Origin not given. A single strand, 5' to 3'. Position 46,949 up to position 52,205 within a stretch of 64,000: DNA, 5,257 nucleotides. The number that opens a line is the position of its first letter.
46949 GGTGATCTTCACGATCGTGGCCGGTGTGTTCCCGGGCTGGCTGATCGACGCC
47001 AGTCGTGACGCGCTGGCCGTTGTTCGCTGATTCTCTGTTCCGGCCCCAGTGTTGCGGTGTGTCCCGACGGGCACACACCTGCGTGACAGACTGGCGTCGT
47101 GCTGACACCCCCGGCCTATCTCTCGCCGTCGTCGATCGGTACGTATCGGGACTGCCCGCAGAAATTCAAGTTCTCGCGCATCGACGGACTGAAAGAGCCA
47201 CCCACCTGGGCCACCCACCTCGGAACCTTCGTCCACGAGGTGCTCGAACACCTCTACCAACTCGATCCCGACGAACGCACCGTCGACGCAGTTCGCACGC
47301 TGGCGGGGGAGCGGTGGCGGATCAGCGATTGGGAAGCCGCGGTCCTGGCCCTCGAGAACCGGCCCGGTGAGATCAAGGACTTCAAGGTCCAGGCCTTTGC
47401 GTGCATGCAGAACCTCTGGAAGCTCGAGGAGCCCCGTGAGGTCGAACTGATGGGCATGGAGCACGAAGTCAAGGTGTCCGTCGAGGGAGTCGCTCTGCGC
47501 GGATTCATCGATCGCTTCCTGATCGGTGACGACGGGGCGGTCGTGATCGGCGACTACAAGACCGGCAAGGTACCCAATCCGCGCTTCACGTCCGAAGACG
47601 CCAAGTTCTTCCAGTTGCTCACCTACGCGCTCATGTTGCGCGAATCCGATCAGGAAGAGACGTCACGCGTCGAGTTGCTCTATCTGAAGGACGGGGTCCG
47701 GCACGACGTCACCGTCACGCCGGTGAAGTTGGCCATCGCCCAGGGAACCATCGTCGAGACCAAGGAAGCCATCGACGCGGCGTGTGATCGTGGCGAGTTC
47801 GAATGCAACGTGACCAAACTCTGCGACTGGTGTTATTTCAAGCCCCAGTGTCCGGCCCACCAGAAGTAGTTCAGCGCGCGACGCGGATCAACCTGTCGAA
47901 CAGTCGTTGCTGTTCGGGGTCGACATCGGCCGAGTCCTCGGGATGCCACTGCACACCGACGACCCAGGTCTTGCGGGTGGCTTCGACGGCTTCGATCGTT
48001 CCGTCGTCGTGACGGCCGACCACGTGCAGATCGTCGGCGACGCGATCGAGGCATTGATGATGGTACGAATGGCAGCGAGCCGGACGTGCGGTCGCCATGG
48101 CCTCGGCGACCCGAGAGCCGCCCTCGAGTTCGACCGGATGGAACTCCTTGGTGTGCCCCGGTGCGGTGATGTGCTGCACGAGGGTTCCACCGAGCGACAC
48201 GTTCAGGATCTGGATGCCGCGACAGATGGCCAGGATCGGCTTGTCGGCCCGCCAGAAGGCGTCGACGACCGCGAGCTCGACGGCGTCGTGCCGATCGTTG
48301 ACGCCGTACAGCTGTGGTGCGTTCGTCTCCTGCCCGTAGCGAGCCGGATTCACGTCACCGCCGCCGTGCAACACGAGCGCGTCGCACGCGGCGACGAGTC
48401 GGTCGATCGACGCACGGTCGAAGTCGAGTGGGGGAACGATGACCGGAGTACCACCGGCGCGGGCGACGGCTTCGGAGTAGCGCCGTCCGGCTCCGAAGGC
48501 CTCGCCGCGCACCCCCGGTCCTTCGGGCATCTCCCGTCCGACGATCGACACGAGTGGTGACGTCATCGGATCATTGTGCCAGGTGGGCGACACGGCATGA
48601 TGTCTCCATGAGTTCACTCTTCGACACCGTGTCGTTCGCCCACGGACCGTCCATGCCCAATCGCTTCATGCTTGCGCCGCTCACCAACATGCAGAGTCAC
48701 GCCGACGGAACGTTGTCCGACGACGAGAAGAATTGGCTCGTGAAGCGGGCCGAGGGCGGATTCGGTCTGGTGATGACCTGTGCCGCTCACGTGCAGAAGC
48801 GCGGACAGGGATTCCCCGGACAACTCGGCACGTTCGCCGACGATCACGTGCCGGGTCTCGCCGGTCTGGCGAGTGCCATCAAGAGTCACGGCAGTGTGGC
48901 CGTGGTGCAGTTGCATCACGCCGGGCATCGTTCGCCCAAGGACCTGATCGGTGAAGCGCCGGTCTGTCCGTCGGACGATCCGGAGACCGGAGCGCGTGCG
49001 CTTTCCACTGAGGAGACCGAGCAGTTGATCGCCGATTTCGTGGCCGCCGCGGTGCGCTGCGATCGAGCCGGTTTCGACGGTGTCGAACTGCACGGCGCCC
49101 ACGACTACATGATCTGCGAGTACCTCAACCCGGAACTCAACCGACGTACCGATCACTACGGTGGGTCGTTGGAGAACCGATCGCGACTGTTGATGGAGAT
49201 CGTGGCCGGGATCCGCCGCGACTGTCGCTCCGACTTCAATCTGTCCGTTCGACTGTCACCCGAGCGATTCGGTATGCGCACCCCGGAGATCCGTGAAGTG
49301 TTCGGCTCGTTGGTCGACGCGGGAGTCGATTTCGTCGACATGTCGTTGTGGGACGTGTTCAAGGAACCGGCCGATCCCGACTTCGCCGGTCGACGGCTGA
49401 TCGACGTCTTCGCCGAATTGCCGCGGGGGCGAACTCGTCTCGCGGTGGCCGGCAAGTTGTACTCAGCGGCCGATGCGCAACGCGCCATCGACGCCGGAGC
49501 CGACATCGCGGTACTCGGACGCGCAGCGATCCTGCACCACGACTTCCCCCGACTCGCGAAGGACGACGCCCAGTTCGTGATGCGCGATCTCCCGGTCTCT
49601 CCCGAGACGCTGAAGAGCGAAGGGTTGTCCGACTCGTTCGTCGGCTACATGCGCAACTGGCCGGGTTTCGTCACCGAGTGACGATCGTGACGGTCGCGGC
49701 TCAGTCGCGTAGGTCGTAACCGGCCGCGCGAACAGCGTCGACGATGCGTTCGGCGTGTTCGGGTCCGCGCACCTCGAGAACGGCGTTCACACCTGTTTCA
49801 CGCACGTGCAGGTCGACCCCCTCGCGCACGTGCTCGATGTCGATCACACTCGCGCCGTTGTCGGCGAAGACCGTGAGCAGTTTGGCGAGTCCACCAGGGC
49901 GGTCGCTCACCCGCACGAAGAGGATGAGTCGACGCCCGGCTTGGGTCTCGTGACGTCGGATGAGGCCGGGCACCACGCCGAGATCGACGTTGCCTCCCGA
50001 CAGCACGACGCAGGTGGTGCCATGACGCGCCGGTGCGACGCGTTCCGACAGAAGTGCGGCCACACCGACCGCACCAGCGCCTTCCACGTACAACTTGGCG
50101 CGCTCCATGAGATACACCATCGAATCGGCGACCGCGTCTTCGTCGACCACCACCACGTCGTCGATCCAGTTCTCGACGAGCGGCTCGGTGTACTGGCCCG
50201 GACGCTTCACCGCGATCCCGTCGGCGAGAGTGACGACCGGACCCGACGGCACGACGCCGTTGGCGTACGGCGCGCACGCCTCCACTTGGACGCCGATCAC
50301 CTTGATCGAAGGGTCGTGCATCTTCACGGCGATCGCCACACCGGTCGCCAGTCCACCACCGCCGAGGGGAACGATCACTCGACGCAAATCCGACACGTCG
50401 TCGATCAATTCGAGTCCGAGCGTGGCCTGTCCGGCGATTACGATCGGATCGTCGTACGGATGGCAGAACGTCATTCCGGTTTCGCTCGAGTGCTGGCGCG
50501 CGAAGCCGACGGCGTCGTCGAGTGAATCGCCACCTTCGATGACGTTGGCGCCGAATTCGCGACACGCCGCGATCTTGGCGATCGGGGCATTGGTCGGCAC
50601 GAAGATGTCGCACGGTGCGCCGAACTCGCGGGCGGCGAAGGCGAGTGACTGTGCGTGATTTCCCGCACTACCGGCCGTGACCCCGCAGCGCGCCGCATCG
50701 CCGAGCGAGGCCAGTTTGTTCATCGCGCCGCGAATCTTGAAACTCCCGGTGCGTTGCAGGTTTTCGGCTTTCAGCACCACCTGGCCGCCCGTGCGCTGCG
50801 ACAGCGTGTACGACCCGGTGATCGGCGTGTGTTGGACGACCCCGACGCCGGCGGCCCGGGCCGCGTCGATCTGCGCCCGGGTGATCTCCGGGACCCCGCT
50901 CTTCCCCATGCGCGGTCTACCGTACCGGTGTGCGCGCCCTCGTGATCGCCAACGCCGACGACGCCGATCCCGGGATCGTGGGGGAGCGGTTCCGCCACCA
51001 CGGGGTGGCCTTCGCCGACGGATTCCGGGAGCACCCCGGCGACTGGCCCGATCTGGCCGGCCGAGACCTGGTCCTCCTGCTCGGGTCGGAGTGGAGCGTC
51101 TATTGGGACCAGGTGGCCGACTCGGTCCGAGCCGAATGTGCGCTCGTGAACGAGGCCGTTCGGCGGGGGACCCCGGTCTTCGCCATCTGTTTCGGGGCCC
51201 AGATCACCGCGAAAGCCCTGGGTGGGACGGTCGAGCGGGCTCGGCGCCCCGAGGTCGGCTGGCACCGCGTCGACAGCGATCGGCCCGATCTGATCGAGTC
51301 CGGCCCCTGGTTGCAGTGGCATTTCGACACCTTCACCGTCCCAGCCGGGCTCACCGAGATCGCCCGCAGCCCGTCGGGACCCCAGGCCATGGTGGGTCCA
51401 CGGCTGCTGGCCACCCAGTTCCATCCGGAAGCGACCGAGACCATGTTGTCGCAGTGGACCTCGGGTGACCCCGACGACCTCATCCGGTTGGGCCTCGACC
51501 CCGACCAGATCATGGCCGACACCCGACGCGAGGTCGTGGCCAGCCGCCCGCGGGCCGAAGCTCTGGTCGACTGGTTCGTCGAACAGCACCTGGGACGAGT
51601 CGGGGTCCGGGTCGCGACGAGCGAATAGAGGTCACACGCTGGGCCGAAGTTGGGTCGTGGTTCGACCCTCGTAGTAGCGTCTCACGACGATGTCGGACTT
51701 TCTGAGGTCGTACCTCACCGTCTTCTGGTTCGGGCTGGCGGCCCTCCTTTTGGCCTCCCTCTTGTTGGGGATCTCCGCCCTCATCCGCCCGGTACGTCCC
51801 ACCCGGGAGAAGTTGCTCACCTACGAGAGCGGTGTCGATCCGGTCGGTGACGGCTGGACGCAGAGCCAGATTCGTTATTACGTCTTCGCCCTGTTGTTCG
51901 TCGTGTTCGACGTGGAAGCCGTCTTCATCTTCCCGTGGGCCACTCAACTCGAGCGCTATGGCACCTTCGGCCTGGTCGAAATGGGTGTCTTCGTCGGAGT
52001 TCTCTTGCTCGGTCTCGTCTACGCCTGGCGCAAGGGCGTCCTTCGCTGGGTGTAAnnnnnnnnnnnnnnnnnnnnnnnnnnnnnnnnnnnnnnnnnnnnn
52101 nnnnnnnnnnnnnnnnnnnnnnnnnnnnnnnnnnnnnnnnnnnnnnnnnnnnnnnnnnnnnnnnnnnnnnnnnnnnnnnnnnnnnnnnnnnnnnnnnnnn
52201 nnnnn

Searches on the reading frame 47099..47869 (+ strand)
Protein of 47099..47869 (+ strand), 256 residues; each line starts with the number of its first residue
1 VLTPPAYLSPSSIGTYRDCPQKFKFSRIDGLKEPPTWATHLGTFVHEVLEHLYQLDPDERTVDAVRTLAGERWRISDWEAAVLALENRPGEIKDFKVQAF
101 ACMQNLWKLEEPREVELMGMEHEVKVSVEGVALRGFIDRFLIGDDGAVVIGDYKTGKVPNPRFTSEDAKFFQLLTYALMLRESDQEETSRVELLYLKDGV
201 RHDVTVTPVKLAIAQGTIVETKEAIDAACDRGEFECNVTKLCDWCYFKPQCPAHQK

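Call 63: search_protein_families(library=pfam, proteins=[window:47099-47869:+], max_evalue=0.0001)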
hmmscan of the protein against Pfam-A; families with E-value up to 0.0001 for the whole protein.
window:47099-47869:+ (256 aa): 2 families
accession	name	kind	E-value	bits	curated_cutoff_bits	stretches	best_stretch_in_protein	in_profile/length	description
PF12705.13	PDDEXK_1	-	4.8e-36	125.4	22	1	8-252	2-247/247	PD-(D/E)XK nuclease superfamily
PF01930.23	Cas_Cas4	-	4.6e-05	24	22.7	0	135-251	54-158/160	Domain of unknown function DUF83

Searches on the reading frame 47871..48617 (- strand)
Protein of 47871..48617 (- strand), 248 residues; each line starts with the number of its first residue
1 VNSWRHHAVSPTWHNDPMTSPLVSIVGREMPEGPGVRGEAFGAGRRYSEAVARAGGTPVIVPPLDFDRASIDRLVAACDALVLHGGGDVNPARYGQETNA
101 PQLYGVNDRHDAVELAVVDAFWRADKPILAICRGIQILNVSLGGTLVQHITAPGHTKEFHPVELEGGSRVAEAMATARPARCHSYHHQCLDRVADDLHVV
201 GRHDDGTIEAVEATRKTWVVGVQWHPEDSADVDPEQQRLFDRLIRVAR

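Call 63: search_protein_families(library=pfam, proteins=[window:47871-48617:-], max_evalue=0.0001)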
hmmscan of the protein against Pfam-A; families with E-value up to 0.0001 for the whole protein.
window:47871-48617:- (248 aa): 2 families
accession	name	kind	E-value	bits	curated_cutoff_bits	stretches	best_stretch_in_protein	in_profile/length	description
PF07722.19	Peptidase_C26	-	1.7e-52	178.8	20.5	1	45-227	27-219/219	Peptidase C26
PF00117.34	GATase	-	3.5e-15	56.6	22.8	1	105-231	51-176/190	Glutamine amidotransferase class-I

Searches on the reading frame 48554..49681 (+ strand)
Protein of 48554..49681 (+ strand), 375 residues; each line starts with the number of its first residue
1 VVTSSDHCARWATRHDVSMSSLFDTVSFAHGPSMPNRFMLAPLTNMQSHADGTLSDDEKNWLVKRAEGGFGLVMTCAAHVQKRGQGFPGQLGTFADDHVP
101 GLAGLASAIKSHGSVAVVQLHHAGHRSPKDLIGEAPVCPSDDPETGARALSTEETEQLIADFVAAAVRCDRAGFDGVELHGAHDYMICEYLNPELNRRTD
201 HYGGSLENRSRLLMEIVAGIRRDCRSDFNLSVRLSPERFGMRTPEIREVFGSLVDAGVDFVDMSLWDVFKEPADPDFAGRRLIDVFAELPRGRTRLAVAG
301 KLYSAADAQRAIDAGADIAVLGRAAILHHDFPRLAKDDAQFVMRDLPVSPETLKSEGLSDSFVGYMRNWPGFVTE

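Call 63: search_protein_families(library=pfam, proteins=[window:48554-49681:+], max_evalue=0.0001)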
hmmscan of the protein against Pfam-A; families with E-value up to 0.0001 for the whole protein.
window:48554-49681:+ (375 aa): 1 family
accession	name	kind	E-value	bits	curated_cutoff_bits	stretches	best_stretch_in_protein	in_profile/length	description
PF00724.26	Oxidored_FMN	-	4.9e-54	184.3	27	1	33-268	12-262/342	NADH:flavin oxidoreductase / NADH oxidase family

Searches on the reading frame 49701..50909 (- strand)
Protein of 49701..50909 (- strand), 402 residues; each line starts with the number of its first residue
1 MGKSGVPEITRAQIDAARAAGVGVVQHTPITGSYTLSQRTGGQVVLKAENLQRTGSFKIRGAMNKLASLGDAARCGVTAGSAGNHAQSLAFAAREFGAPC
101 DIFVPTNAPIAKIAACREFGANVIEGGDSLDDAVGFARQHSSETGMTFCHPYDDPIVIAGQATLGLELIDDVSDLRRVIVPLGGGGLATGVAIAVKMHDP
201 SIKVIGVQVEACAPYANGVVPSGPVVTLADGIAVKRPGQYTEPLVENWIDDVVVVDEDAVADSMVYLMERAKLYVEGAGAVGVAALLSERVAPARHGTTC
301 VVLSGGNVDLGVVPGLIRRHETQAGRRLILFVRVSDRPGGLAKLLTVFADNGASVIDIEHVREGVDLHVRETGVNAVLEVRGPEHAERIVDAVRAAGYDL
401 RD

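Call 61: search_protein_families(library=pfam, proteins=[window:49701-50909:-], max_evalue=0.00001)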
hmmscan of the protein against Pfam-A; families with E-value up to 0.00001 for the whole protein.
window:49701-50909:- (402 aa): 2 families
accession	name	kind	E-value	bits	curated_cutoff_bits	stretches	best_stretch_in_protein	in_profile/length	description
PF00291.31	PALP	-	1.1e-71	242.1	35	1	26-305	6-295/295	Pyridoxal-phosphate dependent enzyme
PF01842.31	ACT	-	1.2e-08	35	27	1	329-394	2-62/66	ACT domain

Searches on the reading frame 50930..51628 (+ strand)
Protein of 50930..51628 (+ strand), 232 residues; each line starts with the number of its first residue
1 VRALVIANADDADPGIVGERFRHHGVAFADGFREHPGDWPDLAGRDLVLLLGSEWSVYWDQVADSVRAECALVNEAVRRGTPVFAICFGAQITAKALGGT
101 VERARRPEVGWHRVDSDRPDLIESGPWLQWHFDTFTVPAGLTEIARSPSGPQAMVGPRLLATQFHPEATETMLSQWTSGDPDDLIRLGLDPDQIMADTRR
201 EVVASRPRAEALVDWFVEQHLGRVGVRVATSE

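Call 63: search_protein_families(library=pfam, proteins=[window:50930-51628:+], max_evalue=0.0001)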
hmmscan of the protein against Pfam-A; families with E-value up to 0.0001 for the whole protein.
window:50930-51628:+ (232 aa): 2 families
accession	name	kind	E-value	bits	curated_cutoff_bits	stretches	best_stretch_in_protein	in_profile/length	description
PF00117.34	GATase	-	1.9e-12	47.7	22.8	1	68-171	60-176/190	Glutamine amidotransferase class-I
PF07722.19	Peptidase_C26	-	1.8e-07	31.6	20.5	1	68-103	93-128/219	Peptidase C26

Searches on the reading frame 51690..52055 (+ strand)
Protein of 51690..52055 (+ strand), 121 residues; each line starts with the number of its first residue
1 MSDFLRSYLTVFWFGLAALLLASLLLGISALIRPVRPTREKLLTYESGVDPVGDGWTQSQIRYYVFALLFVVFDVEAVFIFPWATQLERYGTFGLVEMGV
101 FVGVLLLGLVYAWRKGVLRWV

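Call 63: search_protein_families(library=pfam, proteins=[window:51690-52055:+], max_evalue=0.0001)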
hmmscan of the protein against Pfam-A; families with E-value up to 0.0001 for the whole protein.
window:51690-52055:+ (121 aa): 1 family
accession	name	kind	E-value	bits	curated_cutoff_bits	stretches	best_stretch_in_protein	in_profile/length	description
PF00507.24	Oxidored_q4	-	1.6e-36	124.8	23.3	1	24-120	3-99/99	NADH-ubiquinone/plastoquinone oxidoreductase, chain 3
